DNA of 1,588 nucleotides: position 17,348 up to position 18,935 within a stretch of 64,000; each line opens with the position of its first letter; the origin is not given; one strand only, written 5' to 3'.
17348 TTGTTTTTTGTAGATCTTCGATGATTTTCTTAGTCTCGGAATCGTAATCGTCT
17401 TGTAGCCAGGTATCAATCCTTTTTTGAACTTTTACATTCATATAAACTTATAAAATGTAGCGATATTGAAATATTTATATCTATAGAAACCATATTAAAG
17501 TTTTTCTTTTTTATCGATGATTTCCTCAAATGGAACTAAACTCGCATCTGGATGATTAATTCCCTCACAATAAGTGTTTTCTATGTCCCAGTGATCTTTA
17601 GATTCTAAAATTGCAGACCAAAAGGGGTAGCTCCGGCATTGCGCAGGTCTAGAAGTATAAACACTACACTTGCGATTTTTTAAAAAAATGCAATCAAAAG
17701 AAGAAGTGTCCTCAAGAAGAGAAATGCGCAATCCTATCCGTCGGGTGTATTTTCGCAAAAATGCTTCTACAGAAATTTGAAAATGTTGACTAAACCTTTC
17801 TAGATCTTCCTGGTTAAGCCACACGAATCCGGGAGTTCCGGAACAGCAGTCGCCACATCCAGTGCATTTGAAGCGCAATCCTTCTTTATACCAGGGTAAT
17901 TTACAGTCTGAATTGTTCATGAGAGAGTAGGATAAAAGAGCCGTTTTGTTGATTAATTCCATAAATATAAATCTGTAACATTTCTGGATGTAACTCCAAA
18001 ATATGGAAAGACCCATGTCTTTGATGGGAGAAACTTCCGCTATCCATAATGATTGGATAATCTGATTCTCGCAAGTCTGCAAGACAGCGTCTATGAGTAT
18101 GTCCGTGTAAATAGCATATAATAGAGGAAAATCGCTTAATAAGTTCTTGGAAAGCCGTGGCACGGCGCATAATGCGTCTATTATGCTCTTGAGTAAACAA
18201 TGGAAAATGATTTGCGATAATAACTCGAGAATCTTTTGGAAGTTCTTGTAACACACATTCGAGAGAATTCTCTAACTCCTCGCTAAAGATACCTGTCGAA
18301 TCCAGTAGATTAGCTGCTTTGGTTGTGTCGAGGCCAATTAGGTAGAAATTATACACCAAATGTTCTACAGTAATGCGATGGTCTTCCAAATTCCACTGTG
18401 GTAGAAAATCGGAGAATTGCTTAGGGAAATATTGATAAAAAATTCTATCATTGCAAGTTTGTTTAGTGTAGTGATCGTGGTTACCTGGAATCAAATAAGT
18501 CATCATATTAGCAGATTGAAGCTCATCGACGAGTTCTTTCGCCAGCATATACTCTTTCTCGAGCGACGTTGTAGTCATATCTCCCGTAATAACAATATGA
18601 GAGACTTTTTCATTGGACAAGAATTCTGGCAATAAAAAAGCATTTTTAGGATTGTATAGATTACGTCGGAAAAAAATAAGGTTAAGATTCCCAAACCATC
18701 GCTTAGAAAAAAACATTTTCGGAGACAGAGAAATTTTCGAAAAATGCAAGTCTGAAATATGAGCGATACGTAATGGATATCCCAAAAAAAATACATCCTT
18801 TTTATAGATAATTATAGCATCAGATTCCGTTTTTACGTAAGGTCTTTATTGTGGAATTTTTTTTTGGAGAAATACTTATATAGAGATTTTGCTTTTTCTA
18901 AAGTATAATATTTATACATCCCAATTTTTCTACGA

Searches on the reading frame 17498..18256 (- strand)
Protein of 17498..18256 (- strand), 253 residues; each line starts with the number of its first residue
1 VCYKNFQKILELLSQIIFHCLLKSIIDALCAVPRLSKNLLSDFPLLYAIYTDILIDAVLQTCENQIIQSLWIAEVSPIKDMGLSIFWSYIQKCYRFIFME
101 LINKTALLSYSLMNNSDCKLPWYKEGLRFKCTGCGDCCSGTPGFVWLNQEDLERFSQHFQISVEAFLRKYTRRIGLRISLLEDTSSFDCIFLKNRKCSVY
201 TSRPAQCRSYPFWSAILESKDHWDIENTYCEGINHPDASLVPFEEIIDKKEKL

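Call 86: search_protein_families(library=pfam, max_evalue=0.001, proteins=[window:17498-18256:-])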
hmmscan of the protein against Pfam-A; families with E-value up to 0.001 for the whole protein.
window:17498-18256:- (253 aa): 1 family
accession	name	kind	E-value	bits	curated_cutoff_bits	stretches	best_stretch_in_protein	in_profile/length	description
PF03692.20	CxxCxxCC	-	5.1e-13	50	23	1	130-231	1-85/85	Putative zinc- or iron-chelating domain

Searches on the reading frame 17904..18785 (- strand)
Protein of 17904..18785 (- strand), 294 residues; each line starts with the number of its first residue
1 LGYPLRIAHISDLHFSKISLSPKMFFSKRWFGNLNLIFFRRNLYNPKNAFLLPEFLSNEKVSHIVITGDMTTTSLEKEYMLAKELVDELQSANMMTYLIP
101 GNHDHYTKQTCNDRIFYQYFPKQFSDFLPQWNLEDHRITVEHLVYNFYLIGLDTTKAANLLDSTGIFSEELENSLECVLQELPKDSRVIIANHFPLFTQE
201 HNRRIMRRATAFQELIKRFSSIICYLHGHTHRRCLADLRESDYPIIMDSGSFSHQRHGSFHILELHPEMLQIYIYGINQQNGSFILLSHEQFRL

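Call 86: search_protein_families(library=pfam, max_evalue=0.001, proteins=[window:17904-18785:-])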
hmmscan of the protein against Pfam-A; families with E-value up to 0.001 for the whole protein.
window:17904-18785:- (294 aa): 2 families
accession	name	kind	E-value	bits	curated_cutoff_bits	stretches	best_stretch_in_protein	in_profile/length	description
PF00149.33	Metallophos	-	5.2e-16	60.1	21.5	1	5-232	1-190/191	Calcineurin-like phosphoesterase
PF12850.12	Metallophos_2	-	1.3e-05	25.7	27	1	6-259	2-142/154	Calcineurin-like phosphoesterase superfamily domain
